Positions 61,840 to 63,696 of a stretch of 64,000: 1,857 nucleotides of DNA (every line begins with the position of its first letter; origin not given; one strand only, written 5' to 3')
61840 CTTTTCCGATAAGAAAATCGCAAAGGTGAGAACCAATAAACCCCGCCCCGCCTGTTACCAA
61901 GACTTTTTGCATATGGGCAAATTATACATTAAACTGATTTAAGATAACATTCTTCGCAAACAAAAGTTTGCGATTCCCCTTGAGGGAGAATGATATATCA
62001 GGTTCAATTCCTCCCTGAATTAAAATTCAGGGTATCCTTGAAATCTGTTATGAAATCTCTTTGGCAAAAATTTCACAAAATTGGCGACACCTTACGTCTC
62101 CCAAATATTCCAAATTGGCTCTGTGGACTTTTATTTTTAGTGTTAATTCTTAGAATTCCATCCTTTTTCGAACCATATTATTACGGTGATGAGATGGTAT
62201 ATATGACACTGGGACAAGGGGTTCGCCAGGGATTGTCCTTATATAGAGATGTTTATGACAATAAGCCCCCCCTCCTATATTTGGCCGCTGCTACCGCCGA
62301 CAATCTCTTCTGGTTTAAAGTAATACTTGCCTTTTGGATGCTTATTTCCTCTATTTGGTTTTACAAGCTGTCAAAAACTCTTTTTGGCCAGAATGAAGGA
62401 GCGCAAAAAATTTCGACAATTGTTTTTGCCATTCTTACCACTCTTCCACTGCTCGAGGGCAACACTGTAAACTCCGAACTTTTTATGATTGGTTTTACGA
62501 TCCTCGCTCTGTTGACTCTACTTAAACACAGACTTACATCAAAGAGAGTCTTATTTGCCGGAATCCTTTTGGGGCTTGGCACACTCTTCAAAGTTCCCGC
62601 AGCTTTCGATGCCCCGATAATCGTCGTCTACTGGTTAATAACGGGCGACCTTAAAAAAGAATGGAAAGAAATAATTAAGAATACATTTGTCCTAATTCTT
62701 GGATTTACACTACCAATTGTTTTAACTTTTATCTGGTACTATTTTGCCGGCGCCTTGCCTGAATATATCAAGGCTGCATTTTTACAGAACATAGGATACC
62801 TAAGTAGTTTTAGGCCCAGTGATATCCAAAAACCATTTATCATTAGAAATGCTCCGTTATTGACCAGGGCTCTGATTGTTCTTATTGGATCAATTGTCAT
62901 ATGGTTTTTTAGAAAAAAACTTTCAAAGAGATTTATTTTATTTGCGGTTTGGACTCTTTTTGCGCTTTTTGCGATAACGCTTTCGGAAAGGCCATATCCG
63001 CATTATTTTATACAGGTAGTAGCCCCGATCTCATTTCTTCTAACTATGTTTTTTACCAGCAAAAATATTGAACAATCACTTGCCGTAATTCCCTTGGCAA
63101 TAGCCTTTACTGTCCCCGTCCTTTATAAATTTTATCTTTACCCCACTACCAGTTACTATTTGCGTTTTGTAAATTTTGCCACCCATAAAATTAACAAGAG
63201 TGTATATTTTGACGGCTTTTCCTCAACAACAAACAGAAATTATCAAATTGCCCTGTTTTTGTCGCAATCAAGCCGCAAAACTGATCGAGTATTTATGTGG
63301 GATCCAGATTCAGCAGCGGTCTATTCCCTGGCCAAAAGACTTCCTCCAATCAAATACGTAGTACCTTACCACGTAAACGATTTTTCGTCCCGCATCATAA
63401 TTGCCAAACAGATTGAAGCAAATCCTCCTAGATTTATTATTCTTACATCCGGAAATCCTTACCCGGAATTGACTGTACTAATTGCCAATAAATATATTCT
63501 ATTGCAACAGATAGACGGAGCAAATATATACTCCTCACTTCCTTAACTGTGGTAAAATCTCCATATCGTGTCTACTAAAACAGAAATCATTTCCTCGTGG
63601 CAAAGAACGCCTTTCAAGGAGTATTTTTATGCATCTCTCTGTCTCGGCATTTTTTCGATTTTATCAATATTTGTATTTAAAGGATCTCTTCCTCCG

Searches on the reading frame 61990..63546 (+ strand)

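Call 67: search_protein_families(library=pfam, proteins=[window:61990-63546:+], max_evalue=0.0001)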
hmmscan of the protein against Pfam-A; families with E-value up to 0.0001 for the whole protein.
window:61990-63546:+ (518 aa): 1 family
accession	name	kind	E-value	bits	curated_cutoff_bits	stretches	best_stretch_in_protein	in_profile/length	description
PF13231.12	PMT_2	-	1.2e-06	29.2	26.1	1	111-240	26-152/160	Dolichyl-phosphate-mannose-protein mannosyltransferase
